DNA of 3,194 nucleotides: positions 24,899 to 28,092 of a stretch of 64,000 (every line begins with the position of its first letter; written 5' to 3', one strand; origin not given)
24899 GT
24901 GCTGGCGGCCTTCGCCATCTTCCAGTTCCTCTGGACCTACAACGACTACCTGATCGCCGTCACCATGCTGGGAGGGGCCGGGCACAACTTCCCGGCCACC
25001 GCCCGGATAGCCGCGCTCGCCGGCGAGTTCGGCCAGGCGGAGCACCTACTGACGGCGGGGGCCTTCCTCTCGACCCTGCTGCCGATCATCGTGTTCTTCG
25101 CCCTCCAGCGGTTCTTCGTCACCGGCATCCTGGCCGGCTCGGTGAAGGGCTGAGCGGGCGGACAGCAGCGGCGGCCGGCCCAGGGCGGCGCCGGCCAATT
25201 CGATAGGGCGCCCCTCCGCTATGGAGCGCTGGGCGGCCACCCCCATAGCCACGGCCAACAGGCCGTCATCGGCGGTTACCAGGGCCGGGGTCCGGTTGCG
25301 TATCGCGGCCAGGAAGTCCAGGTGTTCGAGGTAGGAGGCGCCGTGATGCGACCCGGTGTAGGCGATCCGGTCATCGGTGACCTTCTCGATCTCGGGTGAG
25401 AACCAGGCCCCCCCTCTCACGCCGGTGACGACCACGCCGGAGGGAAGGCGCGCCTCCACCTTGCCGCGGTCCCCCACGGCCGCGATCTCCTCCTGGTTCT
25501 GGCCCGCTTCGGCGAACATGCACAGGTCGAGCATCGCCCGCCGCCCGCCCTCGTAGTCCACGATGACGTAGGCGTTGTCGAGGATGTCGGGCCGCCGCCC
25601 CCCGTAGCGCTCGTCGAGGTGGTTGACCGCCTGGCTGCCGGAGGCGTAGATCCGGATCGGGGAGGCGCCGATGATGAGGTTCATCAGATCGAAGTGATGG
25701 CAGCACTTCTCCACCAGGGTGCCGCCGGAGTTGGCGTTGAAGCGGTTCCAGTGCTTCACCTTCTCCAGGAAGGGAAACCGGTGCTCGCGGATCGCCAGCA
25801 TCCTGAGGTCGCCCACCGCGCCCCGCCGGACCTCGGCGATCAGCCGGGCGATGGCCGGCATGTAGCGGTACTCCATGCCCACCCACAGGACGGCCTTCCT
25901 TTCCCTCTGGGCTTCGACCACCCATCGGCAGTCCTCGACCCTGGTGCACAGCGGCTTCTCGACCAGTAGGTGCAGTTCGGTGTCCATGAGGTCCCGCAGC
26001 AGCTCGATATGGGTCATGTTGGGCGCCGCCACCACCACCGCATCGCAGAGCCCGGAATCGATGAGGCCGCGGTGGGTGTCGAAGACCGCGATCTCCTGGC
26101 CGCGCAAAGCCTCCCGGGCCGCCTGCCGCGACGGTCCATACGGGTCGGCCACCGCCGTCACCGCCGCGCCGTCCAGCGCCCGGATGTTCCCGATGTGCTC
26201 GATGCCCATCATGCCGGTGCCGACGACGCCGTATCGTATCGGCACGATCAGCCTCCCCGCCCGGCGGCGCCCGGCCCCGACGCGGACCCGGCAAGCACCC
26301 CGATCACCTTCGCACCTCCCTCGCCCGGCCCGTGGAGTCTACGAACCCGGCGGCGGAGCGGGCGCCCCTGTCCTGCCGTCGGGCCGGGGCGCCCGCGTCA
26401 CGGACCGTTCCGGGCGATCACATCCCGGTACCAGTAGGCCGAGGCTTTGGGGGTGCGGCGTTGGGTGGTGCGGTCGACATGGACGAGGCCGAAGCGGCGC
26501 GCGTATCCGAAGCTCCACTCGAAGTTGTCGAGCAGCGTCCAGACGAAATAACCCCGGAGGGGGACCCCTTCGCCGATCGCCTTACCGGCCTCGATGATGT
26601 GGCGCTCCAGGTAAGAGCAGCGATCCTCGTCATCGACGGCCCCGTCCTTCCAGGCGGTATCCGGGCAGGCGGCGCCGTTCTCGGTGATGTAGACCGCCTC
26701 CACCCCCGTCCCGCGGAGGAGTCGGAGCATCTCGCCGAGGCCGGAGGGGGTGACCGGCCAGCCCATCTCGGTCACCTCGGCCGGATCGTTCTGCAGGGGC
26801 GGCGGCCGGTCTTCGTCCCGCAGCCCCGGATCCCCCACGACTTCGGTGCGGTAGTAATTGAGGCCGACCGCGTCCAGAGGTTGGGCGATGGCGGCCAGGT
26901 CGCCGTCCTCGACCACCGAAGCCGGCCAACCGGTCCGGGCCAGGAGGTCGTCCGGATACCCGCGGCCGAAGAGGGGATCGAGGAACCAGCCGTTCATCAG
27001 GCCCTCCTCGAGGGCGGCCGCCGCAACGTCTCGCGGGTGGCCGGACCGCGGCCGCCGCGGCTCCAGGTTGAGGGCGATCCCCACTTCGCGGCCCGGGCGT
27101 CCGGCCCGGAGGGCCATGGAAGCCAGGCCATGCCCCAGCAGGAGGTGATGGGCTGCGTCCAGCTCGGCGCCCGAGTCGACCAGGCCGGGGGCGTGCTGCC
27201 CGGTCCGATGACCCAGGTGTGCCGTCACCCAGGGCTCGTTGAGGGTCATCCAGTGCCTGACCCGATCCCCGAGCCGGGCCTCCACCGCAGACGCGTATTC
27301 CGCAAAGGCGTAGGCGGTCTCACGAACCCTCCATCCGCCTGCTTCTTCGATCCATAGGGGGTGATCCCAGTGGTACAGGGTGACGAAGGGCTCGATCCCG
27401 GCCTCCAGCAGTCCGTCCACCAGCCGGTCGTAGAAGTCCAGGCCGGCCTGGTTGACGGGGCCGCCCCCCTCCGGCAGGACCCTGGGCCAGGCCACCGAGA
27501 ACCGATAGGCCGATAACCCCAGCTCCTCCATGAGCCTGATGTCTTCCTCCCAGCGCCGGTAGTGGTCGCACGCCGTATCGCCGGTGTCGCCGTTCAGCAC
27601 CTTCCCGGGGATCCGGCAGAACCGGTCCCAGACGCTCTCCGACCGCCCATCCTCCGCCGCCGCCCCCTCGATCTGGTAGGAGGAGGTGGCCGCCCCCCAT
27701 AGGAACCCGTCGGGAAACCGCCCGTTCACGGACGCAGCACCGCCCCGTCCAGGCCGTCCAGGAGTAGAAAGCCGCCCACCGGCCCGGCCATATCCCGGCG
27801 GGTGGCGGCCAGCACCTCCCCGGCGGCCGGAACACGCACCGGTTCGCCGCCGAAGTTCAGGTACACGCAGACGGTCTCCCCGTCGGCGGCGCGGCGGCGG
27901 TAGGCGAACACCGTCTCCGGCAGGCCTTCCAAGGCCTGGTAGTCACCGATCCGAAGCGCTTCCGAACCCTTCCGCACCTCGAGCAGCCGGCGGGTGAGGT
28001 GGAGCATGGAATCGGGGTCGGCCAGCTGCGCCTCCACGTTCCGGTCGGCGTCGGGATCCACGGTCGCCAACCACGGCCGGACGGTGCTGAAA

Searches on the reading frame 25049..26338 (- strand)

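Call 19: search_protein_families(library=pfam, proteins=[window:25049-26338:-], max_evalue=0.001)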
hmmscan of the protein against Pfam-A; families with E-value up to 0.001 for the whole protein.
window:25049-26338:- (430 aa): 3 families
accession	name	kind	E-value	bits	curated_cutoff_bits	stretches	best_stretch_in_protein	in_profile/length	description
PF02894.22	GFO_IDH_MocA_C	-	1.1e-31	110.8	22.9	1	170-381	4-218/218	Oxidoreductase family, C-terminal alpha/beta domain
PF01408.29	GFO_IDH_MocA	-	2.7e-23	83.3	24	1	34-154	1-119/120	Oxidoreductase family, NAD-binding Rossmann fold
PF22725.1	GFO_IDH_MocA_C3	-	3.1e-14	53.5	27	1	168-294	6-123/124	GFO/IDH/MocA C-terminal domain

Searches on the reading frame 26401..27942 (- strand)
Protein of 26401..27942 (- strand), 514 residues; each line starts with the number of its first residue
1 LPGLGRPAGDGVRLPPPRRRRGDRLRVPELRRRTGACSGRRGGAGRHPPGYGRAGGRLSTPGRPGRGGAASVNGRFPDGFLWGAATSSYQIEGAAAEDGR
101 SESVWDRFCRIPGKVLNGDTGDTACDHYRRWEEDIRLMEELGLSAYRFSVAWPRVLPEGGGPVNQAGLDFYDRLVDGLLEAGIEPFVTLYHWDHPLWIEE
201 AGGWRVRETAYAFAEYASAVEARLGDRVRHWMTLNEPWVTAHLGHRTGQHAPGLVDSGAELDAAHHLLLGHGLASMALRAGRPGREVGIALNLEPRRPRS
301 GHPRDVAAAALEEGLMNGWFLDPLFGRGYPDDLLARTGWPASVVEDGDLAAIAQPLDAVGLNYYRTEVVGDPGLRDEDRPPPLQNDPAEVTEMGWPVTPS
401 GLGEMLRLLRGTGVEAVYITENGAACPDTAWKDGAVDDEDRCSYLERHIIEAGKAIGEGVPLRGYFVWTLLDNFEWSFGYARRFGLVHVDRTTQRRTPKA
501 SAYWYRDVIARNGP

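Call 19: search_protein_families(library=pfam, proteins=[window:26401-27942:-], max_evalue=0.001)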
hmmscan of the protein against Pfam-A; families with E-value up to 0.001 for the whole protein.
window:26401-27942:- (514 aa): 1 family
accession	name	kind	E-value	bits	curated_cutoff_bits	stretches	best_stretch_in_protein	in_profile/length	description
PF00232.24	Glyco_hydro_1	-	2e-153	511.6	22.6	1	74-513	3-452/453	Glycosyl hydrolase family 1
